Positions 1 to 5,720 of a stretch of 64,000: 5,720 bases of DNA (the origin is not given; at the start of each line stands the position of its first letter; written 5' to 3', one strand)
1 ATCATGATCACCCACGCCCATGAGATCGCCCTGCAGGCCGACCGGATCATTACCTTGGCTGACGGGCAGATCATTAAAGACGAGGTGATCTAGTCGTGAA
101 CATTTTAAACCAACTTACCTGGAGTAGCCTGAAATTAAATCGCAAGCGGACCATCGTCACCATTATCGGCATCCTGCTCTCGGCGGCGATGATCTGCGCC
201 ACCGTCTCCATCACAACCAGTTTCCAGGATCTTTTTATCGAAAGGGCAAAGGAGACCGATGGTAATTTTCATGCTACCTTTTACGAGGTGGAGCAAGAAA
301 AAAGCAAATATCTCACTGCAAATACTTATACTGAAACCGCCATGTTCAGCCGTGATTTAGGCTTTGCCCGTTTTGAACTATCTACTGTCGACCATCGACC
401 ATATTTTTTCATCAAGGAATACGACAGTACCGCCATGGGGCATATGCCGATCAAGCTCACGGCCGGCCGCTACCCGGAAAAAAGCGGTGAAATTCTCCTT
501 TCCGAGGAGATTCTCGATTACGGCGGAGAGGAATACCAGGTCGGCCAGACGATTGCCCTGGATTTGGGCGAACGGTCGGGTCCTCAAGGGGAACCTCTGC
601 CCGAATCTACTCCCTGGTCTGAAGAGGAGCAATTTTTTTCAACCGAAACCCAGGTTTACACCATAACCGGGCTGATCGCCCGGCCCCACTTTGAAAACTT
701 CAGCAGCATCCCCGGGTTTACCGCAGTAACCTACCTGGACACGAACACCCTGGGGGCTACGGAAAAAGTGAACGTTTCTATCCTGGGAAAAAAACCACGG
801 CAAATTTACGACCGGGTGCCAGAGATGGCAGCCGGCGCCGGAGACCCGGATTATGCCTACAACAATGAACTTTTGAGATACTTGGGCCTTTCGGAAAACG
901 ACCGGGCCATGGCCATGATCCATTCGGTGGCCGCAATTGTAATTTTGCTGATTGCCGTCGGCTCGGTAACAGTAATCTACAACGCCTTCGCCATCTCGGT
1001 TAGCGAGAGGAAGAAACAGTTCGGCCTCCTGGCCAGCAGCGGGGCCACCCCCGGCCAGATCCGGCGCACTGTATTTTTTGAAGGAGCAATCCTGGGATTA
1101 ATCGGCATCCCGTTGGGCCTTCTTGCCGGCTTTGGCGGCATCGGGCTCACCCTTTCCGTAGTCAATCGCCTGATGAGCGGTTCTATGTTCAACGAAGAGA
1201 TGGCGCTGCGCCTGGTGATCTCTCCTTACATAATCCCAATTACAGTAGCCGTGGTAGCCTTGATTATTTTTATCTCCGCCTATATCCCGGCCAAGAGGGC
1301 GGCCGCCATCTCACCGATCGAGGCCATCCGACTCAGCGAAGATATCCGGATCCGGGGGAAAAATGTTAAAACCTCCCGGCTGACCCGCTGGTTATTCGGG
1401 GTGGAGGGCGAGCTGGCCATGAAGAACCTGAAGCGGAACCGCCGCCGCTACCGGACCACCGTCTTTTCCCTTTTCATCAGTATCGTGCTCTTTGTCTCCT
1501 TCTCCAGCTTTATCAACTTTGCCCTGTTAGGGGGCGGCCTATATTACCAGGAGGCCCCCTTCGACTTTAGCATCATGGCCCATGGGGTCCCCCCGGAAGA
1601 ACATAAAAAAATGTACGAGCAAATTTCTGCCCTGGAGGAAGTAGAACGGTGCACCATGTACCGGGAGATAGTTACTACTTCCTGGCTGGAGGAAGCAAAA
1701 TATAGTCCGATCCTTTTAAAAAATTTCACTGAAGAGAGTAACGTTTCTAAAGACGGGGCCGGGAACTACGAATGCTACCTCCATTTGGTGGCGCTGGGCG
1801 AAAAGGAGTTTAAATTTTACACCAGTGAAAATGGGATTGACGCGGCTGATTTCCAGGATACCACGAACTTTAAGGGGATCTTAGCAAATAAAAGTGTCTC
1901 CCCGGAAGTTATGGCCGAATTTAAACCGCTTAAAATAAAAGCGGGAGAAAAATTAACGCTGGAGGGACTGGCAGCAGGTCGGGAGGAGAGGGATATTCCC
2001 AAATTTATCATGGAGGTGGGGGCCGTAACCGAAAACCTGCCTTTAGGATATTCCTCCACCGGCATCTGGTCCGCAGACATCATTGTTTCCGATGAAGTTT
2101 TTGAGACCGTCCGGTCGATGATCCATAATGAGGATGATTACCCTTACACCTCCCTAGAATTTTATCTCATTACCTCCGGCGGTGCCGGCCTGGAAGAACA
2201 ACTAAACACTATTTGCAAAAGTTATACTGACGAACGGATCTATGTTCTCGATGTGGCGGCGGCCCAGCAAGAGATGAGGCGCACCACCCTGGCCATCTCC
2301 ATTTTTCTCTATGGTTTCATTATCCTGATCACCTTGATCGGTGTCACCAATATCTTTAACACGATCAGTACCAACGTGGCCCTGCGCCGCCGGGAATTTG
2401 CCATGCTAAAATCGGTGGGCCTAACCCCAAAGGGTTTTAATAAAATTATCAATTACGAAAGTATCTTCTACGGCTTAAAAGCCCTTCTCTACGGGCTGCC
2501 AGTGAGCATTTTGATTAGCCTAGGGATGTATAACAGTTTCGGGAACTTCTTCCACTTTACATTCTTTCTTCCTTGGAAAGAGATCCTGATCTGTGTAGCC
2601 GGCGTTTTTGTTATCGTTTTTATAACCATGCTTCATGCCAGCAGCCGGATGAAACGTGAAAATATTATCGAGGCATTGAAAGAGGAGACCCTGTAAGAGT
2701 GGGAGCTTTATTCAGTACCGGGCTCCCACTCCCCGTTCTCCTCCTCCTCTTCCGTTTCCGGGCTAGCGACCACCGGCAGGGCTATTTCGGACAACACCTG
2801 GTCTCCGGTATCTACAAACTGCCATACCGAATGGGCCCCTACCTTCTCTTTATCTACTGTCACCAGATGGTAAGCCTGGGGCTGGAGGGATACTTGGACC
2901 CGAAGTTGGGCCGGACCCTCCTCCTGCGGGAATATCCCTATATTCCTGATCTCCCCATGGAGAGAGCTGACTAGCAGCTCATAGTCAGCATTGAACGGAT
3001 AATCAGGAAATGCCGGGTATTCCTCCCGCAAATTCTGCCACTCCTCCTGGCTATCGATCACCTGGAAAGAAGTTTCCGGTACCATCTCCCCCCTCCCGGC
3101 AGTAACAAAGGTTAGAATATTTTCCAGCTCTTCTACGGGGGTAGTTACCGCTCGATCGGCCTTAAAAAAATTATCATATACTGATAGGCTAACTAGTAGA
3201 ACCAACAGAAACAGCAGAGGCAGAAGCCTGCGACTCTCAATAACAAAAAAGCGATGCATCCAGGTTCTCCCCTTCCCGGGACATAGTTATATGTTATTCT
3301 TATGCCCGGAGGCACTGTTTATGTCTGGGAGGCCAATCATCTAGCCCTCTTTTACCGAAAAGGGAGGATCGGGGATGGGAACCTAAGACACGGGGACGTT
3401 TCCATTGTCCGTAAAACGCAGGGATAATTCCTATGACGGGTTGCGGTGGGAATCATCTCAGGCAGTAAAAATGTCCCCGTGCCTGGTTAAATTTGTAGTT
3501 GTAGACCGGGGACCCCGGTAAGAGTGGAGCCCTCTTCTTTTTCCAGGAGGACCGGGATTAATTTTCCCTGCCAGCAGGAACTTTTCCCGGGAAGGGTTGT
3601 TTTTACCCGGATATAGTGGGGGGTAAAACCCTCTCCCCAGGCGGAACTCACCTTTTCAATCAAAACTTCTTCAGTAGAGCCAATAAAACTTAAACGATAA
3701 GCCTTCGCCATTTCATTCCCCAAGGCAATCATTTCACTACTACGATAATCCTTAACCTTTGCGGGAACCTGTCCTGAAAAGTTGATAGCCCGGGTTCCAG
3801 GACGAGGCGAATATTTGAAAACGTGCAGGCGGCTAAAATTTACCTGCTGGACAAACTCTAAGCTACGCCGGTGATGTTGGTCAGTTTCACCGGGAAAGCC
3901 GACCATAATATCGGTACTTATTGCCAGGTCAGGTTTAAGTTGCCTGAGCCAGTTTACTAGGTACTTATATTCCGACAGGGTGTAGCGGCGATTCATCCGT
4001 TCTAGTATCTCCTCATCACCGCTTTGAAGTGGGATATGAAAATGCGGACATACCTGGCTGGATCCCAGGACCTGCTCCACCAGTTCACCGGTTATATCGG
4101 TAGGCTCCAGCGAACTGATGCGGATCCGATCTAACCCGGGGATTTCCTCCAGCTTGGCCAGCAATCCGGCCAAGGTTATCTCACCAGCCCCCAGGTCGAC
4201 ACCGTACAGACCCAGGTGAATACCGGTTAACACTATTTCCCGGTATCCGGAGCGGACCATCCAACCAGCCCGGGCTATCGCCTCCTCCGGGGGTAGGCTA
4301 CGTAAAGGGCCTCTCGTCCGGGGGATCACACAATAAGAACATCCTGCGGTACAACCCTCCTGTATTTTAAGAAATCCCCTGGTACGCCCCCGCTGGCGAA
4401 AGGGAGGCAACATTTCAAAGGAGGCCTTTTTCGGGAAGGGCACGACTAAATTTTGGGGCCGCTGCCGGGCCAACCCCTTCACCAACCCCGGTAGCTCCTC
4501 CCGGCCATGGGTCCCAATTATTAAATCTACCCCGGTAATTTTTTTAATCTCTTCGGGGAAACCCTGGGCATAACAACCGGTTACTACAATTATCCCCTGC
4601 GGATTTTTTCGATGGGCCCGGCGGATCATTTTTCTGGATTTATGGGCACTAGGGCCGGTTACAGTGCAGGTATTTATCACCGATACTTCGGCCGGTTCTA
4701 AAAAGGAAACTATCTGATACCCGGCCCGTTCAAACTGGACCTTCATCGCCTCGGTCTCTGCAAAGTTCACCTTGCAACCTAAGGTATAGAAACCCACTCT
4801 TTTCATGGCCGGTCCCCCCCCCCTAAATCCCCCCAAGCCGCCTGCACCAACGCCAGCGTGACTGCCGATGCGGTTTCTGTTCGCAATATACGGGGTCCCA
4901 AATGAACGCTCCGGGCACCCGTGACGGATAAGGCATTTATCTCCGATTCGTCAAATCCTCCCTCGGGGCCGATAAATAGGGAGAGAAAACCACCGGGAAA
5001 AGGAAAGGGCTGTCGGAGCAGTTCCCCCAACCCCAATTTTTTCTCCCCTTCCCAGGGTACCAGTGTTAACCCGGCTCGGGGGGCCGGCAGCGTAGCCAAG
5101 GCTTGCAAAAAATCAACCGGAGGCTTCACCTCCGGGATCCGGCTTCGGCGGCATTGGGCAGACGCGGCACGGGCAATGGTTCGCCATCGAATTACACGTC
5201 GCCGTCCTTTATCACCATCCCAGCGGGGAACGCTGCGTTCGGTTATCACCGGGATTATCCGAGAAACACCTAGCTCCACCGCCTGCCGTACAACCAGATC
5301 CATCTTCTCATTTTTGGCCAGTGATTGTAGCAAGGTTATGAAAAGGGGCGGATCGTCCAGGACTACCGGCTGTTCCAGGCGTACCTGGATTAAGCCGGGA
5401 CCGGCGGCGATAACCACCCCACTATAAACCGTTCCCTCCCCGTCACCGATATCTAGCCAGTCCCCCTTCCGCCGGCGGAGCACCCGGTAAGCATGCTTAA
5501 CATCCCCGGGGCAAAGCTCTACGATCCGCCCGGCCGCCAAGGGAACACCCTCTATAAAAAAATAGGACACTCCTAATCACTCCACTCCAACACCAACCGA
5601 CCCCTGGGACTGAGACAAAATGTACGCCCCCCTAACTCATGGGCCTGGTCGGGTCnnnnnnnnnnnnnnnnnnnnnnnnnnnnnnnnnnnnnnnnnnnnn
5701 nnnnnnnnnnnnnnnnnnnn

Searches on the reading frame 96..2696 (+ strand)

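Call 11: search_protein_families(library=pfam, proteins=[window:96-2696:+], max_evalue=0.00001)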
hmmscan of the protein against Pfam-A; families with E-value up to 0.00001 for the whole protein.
window:96-2696:+ (866 aa): 1 family
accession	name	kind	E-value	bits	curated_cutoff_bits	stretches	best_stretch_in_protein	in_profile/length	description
PF02687.27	FtsX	-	1.1e-32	113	25.5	2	741-857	3-120/120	FtsX-like permease C-terminal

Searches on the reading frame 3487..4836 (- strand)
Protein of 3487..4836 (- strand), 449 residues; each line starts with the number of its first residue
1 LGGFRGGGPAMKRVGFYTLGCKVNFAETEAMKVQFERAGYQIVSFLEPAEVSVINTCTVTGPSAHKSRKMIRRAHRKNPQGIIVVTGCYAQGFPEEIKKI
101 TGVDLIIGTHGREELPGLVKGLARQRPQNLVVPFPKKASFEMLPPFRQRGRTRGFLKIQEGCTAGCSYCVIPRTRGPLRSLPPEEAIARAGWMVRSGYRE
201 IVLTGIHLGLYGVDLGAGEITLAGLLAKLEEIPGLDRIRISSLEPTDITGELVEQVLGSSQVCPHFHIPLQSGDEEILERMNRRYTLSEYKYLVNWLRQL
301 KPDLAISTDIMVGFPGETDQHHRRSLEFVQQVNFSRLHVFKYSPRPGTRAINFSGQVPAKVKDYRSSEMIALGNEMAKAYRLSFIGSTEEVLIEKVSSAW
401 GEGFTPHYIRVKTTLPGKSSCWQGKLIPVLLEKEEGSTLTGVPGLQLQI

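Call 11: search_protein_families(library=pfam, proteins=[window:3487-4836:-], max_evalue=0.00001)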
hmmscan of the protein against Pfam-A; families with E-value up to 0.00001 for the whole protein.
window:3487-4836:- (449 aa): 2 families
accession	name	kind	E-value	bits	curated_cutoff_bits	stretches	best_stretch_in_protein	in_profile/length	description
PF00919.26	UPF0004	-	1.4e-25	89.6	27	1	13-108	1-98/98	Uncharacterized protein family UPF0004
PF04055.27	Radical_SAM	-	5.6e-24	85.6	29.5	1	157-329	2-166/166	Radical SAM superfamily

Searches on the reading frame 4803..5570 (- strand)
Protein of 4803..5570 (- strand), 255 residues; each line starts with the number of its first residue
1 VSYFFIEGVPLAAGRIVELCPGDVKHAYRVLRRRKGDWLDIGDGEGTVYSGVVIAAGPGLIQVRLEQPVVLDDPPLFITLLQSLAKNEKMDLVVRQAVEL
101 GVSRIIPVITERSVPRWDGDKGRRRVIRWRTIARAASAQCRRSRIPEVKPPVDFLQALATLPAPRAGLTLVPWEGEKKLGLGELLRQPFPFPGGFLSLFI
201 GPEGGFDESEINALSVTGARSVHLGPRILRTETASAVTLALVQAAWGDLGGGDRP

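Call 11: search_protein_families(library=pfam, proteins=[window:4803-5570:-], max_evalue=0.00001)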
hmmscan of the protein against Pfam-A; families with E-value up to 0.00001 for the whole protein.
window:4803-5570:- (255 aa): 2 families
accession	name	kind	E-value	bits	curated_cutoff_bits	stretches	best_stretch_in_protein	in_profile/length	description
PF04452.19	Methyltrans_RNA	-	2.7e-46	157.6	23.9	1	75-243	4-165/165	RNA methyltransferase domain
PF20260.4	PUA_4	-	3.3e-08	34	23.9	1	23-65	5-47/48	RNA methyltransferase PUA domain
